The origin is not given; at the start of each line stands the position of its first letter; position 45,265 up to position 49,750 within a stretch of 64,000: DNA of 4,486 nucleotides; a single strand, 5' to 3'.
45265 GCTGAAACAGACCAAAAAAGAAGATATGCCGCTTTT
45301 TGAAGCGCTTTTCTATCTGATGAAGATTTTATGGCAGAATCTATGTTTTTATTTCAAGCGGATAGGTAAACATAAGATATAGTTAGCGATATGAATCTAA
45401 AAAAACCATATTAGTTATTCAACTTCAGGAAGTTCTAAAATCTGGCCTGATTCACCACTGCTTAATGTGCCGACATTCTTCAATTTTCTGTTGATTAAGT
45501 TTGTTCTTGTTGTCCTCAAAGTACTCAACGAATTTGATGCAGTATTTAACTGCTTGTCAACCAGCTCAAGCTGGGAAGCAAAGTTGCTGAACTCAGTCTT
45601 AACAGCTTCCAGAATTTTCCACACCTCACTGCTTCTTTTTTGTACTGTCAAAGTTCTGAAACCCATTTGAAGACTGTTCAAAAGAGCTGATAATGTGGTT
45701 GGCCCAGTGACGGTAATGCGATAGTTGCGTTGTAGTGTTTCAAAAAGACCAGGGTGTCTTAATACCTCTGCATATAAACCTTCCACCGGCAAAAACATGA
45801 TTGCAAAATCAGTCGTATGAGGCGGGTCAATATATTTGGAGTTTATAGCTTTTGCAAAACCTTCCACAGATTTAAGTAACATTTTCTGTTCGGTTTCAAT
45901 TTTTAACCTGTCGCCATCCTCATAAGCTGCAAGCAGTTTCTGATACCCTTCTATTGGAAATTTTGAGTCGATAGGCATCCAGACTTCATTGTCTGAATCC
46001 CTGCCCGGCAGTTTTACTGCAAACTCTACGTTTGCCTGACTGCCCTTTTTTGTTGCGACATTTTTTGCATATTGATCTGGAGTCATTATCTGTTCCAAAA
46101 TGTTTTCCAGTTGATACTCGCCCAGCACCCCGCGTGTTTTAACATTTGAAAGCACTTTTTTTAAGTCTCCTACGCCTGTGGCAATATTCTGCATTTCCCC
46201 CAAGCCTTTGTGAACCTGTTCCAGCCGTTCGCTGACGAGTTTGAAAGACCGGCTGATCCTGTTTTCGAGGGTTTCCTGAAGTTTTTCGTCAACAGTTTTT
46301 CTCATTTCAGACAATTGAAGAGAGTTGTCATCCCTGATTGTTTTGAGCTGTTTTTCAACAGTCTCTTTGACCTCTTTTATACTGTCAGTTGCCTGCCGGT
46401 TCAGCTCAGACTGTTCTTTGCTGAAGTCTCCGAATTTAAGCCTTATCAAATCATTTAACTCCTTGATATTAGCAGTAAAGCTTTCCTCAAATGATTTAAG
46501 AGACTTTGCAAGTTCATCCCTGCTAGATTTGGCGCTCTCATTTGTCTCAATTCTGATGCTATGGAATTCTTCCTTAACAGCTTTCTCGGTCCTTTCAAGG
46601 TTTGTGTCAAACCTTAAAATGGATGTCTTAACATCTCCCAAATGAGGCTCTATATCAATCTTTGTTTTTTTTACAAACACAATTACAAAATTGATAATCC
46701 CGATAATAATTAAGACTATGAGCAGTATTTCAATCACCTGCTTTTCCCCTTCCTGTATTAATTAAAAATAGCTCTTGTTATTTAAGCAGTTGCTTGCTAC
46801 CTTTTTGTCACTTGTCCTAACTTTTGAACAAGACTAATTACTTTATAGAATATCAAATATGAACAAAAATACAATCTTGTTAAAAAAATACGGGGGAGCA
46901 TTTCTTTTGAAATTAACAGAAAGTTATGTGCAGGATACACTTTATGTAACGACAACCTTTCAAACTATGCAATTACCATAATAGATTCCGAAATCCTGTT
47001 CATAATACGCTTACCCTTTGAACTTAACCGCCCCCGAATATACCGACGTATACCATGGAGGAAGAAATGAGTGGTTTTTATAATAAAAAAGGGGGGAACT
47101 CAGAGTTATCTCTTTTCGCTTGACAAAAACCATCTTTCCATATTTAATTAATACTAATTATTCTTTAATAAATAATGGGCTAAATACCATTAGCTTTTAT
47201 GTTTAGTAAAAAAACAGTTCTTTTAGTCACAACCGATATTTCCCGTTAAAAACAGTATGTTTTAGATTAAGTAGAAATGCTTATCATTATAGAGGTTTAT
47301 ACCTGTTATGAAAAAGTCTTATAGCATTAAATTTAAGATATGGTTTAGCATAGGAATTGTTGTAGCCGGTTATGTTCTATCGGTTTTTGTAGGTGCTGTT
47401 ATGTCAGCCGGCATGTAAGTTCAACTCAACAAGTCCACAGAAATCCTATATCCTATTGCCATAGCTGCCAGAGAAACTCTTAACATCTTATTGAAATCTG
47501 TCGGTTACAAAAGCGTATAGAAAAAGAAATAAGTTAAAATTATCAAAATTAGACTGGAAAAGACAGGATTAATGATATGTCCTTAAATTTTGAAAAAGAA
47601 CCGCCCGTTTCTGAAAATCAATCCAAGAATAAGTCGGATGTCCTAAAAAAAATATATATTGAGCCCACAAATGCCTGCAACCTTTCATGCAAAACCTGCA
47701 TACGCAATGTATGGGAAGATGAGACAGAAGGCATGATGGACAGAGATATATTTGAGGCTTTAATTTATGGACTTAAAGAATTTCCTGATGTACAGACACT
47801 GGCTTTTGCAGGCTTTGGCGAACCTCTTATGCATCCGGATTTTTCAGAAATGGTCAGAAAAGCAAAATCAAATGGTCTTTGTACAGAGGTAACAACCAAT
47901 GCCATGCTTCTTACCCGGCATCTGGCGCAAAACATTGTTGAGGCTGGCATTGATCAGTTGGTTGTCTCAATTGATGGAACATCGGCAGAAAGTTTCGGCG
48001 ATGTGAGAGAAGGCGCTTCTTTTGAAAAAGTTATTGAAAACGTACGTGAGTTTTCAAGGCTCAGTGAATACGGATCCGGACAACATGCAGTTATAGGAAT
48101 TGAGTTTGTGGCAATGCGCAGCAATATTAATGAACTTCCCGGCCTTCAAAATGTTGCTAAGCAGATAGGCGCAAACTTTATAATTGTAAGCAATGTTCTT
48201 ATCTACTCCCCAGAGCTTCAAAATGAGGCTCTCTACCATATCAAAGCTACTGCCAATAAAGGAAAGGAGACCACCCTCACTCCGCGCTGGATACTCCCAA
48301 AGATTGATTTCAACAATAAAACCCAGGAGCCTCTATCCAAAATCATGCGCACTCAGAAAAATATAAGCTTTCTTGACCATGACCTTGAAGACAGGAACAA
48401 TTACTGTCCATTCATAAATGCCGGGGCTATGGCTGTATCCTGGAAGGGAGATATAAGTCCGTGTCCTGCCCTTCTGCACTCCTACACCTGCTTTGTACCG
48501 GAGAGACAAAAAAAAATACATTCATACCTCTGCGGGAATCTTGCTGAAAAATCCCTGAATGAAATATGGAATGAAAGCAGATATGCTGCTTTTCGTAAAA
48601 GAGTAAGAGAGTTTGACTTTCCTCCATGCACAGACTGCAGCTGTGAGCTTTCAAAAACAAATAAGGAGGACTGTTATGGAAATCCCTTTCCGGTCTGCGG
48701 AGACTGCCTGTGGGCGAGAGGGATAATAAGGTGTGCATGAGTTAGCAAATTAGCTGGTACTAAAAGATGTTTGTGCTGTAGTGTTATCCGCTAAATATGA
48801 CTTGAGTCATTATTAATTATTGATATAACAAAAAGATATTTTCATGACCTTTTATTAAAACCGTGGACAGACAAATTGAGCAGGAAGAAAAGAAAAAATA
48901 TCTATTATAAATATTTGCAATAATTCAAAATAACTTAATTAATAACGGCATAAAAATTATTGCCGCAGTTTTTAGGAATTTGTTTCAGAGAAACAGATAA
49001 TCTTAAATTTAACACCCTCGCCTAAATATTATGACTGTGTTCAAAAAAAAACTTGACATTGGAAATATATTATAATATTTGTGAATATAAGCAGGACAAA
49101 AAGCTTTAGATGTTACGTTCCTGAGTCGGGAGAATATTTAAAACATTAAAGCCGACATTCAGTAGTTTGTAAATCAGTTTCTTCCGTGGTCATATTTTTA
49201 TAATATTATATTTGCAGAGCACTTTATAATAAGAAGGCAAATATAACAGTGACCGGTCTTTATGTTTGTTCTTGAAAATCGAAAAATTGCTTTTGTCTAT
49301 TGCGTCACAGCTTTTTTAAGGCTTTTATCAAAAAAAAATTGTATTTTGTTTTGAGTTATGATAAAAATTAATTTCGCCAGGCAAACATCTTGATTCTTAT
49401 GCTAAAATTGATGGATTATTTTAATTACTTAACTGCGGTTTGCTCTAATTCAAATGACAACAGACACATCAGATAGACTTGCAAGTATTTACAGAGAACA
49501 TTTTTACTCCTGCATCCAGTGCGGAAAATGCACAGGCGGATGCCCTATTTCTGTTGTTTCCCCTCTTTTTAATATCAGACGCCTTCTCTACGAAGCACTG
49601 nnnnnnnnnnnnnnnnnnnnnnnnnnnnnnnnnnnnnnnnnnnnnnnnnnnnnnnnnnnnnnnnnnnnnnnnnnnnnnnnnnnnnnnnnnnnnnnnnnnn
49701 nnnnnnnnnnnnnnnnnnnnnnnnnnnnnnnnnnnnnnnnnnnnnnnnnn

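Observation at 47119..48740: Orphan radical-SAM/SPASM enzyme with an upstream 36-aa peptide ORF, isolated between two ~0.7-0.8 kb AT-rich non-coding stretches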

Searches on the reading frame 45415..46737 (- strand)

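Call 10: search_protein_families(library=ncbifam, proteins=[window:45415-46737:-], max_evalue=0.00001)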
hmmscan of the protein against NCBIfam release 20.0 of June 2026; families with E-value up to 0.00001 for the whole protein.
window:45415-46737:- (440 aa): 0 families

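Call 45: search_protein_families(library=pfam, proteins=[window:45415-46737:-], max_evalue=0.00001)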
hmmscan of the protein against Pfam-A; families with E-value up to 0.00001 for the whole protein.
window:45415-46737:- (440 aa): 1 family
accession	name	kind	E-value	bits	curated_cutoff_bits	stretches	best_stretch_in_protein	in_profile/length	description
PF02646.22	RmuC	-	1.3e-74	251.3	26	1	141-427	2-286/291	RmuC family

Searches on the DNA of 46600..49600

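Call 62: search_rna_families(source=window, start=46600, end=49600, threshold=evalue, max_evalue=5)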
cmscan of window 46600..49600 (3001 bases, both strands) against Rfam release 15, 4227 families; matches with E-value up to 5: 1.
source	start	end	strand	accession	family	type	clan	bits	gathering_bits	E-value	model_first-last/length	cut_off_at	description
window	48574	48609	+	RF02914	DUF805b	Cis-reg;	CL00115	16.8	35.6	0.24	1-35/35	no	DUF805b RNA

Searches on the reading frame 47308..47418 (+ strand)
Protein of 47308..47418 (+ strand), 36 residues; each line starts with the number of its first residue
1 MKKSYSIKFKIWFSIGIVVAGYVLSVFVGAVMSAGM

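Call 4: search_protein_families(library=pfam, proteins=[window:47308-47418:+], max_evalue=0.01)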
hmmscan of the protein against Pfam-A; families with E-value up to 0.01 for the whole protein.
window:47308-47418:+ (36 aa): 0 families
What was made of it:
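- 47308..47418 (+): 36-aa ORF, judged a chance ORF and not a precursor peptide. Pfam finds nothing (call 4).
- Closest known: Peptide-modifying SPASM enzymes. Different: No RRE domain (call 4).
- There is no RRE domain and no PqqD-like gene (call 4).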
